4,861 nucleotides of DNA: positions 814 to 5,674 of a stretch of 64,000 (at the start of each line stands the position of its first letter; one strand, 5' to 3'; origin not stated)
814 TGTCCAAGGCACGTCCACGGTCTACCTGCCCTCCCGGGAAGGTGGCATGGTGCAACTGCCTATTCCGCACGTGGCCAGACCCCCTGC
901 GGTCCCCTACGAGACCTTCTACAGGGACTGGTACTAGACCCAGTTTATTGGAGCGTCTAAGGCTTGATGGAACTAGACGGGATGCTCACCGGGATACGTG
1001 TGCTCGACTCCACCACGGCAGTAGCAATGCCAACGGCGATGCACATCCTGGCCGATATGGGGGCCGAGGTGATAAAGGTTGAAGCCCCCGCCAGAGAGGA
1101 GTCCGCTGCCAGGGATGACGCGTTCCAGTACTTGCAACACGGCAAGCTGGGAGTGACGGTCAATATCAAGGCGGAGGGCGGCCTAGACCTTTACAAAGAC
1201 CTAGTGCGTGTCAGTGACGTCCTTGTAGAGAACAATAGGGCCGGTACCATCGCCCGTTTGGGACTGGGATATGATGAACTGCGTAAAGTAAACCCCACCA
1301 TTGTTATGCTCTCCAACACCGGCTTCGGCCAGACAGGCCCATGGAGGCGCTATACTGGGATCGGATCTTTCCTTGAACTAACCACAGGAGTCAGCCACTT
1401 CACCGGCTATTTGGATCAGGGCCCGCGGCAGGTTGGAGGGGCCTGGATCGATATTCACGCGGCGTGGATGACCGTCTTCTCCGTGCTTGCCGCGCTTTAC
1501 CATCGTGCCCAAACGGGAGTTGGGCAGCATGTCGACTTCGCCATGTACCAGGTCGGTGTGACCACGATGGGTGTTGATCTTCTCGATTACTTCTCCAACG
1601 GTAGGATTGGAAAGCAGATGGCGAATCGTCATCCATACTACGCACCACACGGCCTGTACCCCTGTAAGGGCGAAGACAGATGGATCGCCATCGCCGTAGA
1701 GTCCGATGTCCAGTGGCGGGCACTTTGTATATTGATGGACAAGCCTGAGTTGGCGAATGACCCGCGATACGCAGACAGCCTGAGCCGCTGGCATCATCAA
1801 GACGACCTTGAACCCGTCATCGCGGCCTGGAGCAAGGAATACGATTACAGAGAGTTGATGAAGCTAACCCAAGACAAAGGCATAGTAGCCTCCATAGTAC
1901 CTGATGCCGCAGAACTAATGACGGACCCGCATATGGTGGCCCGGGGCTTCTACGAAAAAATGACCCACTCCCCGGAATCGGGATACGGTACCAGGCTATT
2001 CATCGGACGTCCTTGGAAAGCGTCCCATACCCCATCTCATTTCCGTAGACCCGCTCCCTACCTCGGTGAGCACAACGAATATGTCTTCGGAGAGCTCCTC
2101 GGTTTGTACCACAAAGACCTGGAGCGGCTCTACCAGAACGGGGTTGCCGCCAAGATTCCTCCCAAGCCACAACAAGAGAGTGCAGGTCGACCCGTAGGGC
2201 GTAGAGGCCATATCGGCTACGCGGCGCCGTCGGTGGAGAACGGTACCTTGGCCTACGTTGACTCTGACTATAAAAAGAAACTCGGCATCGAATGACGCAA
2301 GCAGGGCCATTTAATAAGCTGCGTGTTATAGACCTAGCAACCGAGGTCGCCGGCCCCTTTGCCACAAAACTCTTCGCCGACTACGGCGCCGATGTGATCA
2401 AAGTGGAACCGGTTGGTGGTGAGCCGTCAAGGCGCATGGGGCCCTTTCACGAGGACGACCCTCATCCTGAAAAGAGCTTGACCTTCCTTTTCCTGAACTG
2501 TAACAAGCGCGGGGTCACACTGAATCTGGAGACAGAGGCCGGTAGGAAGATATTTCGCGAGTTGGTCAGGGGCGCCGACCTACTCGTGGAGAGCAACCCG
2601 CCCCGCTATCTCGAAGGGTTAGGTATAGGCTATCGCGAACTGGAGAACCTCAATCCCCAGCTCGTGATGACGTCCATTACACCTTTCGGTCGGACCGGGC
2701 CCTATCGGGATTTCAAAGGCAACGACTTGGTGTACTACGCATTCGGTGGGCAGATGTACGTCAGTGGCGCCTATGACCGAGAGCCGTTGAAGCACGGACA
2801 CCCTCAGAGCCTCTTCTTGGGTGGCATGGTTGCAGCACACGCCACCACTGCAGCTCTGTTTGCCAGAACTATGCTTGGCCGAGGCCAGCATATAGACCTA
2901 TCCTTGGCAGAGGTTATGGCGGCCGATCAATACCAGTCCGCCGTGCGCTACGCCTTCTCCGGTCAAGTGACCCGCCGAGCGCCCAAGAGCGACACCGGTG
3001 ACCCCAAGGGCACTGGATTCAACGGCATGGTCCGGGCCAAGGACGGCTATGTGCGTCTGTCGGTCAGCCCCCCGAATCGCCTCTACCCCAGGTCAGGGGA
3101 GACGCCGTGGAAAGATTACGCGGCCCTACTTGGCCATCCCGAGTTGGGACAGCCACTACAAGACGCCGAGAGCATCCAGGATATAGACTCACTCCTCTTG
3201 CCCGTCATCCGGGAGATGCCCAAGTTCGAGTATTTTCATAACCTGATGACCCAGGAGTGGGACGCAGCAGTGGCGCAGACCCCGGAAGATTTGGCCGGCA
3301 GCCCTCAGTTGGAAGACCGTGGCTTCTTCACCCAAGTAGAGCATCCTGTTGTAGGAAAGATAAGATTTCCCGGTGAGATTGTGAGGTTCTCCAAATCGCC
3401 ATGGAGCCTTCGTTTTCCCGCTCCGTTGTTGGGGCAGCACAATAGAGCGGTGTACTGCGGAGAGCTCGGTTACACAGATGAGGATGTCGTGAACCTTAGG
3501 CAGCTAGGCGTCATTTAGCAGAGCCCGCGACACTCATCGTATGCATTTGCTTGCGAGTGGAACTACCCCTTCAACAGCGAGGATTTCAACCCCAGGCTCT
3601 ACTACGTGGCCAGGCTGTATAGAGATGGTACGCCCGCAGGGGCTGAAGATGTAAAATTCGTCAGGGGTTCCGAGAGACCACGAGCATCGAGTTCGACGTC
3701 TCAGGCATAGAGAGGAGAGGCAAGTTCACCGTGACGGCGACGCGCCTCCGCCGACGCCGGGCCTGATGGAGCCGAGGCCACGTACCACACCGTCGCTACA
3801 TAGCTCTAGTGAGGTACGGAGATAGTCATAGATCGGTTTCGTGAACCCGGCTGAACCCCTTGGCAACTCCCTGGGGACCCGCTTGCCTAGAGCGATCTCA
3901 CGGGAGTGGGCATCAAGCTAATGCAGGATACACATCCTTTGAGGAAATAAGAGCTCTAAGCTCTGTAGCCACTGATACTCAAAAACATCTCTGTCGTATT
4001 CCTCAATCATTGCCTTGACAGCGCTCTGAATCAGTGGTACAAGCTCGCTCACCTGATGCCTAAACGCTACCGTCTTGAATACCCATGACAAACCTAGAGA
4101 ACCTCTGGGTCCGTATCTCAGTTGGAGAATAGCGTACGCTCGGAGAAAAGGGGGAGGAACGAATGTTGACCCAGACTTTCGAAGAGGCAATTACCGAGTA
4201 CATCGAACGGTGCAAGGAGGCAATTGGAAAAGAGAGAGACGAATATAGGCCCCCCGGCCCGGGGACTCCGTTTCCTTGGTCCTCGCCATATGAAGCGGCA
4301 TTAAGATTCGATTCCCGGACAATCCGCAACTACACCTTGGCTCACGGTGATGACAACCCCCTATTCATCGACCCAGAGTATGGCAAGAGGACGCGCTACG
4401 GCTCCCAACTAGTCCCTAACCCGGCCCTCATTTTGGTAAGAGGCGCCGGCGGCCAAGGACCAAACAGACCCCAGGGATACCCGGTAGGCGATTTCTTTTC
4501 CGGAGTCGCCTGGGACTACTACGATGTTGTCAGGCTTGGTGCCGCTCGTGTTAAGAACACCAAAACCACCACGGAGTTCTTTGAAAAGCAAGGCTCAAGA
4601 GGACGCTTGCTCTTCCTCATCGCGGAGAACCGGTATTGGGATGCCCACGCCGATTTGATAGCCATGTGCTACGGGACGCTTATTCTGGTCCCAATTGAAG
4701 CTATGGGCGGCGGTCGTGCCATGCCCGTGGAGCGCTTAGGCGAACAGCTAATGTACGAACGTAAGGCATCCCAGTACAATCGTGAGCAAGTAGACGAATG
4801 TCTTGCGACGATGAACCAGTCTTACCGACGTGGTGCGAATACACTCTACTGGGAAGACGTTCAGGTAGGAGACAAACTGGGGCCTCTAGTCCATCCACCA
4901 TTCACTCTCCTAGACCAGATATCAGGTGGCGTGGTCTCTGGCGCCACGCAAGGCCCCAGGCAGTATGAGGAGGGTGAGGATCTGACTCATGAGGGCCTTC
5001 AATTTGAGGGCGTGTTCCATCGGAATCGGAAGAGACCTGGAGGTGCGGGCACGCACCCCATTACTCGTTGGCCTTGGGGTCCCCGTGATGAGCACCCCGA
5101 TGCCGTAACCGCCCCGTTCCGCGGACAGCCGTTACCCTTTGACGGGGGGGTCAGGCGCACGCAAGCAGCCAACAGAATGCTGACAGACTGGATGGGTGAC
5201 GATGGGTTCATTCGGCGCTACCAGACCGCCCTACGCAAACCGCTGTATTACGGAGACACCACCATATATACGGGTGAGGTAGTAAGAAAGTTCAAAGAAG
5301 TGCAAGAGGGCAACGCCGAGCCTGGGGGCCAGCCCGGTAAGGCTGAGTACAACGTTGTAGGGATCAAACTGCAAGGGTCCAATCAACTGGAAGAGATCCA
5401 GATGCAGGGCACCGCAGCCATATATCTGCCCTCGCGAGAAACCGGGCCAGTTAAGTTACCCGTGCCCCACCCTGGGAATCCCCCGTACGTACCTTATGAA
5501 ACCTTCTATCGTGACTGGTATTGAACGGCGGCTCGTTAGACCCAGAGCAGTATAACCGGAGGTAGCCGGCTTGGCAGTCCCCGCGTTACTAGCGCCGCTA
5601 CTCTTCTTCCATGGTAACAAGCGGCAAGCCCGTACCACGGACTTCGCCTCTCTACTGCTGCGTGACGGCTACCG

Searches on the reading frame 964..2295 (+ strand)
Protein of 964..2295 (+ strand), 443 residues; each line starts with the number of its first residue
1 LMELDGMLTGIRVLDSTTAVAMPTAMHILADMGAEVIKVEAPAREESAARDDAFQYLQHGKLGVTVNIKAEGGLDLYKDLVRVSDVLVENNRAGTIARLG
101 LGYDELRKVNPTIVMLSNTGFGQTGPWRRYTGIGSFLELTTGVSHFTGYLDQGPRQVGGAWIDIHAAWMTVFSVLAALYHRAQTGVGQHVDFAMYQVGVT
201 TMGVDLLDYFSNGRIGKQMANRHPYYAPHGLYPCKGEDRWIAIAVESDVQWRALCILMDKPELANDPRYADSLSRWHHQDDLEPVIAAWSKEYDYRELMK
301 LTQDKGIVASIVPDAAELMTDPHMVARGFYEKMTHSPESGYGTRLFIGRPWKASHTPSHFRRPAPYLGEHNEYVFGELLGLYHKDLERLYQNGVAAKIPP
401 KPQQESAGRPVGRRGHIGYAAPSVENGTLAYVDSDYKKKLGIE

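Call 5: search_protein_families(library=pfam, proteins=[window:964-2295:+])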
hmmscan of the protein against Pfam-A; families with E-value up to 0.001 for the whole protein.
window:964-2295:+ (443 aa): 1 family
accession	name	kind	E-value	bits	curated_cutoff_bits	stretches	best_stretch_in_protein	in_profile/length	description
PF02515.22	CoA_transf_3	-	6.8e-101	338.5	23.3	1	8-371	1-366/366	CoA-transferase family III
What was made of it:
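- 964..2295 (+): CTa, copy 1. PF02515 (call 5).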

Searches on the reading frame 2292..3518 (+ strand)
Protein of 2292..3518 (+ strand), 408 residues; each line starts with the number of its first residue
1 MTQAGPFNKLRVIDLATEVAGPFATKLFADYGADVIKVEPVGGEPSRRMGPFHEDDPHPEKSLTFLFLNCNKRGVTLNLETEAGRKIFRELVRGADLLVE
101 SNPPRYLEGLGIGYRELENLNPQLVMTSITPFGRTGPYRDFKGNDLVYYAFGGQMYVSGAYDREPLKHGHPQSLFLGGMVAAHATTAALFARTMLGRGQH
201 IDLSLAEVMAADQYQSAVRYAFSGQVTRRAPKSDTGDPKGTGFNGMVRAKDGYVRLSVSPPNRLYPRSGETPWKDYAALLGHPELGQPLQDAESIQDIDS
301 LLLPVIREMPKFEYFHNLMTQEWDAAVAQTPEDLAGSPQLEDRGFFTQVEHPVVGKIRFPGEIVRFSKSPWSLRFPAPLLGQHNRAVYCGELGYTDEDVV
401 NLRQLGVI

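Call 5: search_protein_families(library=pfam, proteins=[window:2292-3518:+])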
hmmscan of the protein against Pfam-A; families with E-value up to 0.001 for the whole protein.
window:2292-3518:+ (408 aa): 1 family
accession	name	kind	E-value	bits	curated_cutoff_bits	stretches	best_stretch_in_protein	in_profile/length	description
PF02515.22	CoA_transf_3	-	3.1e-83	280.4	23.3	1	10-384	4-366/366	CoA-transferase family III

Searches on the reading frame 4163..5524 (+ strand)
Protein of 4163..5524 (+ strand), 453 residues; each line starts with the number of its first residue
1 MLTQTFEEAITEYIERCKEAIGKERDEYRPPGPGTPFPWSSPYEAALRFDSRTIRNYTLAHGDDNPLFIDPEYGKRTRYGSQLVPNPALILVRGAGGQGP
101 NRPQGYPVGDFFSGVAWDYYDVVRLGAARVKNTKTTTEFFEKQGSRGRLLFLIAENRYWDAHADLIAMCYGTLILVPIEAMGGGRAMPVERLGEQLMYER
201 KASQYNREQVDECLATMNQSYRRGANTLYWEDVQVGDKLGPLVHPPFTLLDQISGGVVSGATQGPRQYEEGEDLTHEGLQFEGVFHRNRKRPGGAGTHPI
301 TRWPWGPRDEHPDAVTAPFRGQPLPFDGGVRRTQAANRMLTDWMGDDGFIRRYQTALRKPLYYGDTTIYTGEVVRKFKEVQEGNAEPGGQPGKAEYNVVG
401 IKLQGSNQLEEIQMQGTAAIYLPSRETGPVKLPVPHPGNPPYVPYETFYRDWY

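Call 5: search_protein_families(library=pfam, proteins=[window:4163-5524:+])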
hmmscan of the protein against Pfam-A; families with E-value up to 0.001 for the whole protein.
window:4163-5524:+ (453 aa): 1 family
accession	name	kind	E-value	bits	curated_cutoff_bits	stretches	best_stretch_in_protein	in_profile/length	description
PF13452.11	FAS1_DH_region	-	2.9e-06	27.9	22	1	52-166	17-129/132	FAS1-like, dehydratase domain region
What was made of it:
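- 4163..5524 (+): Hot-dog paralogue (453 aa), 645 nt downstream of CTb copy 1. PF13452 (call 5).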

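Call 7: search_protein_families(library=ncbifam, proteins=[window:4163-5524:+], max_evalue=0.001)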
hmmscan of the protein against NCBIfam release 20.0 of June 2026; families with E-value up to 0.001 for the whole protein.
window:4163-5524:+ (453 aa): 0 families
